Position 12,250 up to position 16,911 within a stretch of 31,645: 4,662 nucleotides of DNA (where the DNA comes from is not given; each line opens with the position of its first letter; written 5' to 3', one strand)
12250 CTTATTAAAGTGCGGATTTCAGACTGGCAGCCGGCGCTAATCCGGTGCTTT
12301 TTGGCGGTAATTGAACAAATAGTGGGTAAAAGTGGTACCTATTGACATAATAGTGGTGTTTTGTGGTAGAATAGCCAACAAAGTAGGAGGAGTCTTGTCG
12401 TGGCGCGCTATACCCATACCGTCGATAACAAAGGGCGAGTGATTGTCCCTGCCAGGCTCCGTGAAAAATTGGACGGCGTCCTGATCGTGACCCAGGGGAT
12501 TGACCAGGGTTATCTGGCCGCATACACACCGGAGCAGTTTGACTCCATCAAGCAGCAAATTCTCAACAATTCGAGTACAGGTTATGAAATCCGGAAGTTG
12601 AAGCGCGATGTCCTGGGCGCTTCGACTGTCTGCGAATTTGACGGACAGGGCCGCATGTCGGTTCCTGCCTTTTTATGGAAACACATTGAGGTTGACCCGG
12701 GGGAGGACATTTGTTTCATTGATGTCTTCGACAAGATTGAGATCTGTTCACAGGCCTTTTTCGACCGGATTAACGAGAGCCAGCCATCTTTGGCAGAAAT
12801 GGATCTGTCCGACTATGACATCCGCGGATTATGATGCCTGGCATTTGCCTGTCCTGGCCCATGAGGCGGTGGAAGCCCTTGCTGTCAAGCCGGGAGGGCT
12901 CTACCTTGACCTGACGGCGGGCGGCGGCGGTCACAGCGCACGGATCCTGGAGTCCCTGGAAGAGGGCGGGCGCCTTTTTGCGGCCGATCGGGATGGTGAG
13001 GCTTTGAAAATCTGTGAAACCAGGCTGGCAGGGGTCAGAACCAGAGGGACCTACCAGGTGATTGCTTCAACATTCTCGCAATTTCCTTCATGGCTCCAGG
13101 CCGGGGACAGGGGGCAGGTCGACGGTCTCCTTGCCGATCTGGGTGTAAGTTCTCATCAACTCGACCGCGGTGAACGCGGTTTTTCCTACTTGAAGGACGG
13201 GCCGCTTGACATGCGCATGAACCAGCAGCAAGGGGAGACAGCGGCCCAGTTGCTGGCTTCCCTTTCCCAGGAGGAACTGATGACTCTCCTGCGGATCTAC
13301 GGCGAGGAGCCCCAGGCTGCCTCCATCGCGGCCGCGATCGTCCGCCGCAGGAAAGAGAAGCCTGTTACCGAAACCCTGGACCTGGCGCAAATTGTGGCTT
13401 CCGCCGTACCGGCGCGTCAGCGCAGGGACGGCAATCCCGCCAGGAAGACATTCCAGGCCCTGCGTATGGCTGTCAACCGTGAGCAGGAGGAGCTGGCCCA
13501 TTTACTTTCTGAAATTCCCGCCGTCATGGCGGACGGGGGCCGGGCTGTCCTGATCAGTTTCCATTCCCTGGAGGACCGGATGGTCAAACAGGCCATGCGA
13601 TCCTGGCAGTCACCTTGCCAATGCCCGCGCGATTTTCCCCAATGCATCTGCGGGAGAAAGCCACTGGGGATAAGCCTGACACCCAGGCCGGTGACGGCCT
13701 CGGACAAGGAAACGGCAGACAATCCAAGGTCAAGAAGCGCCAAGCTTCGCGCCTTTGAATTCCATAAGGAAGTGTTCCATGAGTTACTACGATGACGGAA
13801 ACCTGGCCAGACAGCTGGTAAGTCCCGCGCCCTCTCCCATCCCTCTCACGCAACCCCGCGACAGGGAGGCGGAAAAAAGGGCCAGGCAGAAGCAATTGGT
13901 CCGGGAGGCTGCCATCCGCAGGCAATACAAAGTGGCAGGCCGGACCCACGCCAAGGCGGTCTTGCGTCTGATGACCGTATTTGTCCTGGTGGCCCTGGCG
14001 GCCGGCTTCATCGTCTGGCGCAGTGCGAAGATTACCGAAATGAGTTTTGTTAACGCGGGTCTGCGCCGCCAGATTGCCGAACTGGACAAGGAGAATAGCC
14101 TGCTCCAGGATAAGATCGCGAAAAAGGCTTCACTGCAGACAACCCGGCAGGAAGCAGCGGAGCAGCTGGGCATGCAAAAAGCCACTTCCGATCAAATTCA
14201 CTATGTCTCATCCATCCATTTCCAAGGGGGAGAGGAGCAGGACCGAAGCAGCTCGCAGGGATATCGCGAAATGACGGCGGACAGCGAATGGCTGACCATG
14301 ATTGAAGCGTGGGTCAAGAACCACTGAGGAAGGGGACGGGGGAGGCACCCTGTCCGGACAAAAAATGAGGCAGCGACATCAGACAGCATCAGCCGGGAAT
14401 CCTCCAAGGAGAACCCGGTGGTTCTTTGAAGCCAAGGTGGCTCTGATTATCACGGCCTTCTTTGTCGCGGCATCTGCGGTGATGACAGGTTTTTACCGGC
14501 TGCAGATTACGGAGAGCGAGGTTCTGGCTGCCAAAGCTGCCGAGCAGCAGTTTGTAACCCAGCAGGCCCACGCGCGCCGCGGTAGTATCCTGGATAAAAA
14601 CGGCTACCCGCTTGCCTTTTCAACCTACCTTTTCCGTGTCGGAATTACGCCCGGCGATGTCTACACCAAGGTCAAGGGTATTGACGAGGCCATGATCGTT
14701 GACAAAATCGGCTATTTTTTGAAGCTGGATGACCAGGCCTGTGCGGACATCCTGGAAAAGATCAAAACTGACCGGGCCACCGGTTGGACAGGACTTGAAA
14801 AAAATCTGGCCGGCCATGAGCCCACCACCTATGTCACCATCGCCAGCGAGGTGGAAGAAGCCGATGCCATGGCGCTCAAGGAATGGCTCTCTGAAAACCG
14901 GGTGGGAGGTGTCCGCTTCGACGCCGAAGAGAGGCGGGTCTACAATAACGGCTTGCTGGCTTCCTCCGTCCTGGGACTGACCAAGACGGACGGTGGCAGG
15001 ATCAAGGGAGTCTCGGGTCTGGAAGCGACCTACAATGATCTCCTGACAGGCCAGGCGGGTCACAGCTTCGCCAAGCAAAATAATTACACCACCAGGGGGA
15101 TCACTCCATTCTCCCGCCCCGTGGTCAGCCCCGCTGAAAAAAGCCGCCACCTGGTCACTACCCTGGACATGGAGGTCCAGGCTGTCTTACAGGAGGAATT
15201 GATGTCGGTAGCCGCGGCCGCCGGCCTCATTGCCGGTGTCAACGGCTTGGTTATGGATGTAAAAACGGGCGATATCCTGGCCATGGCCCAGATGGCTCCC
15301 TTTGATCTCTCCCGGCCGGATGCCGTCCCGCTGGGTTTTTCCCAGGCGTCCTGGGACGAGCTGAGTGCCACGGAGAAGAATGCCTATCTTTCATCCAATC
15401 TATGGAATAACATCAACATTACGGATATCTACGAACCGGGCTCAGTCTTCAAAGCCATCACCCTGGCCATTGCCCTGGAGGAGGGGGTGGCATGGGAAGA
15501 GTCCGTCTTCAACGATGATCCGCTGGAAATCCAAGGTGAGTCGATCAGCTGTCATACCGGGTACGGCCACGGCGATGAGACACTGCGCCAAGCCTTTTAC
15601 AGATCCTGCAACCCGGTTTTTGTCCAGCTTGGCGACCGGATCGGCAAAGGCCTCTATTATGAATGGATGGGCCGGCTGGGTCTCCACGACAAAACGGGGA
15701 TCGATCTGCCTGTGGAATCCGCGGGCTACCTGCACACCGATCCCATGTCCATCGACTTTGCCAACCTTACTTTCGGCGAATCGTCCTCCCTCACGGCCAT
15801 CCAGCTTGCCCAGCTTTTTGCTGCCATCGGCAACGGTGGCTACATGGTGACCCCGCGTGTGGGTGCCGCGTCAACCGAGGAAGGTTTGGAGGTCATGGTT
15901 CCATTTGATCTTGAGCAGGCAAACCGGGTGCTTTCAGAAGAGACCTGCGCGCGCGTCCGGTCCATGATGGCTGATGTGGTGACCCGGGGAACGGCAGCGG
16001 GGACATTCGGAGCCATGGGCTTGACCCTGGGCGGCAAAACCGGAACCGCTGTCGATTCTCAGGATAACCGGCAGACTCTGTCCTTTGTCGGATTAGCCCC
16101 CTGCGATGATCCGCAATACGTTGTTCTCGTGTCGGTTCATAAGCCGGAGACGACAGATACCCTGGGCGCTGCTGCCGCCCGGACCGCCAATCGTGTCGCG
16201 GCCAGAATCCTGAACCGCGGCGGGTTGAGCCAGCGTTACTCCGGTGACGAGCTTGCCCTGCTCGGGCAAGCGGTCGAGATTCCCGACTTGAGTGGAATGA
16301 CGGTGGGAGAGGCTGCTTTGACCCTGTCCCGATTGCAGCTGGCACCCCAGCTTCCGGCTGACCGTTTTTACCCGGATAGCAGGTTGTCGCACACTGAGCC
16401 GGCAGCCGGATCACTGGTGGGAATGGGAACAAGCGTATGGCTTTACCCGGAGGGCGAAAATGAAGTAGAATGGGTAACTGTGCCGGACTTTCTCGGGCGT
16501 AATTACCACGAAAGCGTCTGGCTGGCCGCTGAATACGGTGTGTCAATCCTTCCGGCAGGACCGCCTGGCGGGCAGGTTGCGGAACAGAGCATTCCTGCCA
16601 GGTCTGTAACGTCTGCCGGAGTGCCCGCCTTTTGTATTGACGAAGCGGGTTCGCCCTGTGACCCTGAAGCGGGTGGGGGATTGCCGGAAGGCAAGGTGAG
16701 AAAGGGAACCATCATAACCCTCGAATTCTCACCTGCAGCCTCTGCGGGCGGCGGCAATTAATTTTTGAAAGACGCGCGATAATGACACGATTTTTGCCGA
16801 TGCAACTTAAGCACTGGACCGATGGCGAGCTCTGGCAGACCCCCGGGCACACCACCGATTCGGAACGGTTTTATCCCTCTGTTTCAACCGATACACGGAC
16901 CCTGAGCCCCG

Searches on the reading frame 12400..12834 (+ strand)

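Call 60: search_protein_families(library=pfam, proteins=[window:12400-12834:+], max_evalue=0.00001)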
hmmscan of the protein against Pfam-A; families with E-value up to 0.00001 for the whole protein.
window:12400-12834:+ (144 aa): 1 family
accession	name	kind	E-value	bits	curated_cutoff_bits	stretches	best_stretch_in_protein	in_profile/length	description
PF02381.23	MraZ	-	1.6e-18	66.8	23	2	4-69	6-71/72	MraZ protein, putative antitoxin-like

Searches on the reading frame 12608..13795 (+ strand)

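Call 60: search_protein_families(library=pfam, proteins=[window:12608-13795:+], max_evalue=0.00001)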
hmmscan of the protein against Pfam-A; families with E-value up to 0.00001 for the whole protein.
window:12608-13795:+ (395 aa): 1 family
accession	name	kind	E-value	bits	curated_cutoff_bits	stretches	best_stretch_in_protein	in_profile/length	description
PF01795.25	Methyltransf_5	-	6e-103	345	27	1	78-384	3-307/309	MraW methylase family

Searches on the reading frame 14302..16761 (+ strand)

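Call 60: search_protein_families(library=pfam, proteins=[window:14302-16761:+], max_evalue=0.00001)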
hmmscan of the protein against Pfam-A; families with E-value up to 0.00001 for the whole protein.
window:14302-16761:+ (819 aa): 3 families
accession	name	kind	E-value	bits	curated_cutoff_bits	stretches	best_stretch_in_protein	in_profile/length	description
PF00905.27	Transpeptidase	-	7.6e-58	196.5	22.1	1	316-632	4-297/299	Penicillin binding protein transpeptidase domain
PF03717.20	PBP_dimer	-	1.7e-16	61.6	24.4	1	90-261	3-171/180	Penicillin-binding Protein dimerisation domain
PF03793.24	PASTA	-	7.6e-08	32.6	23.2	0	658-715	1-61/64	PASTA domain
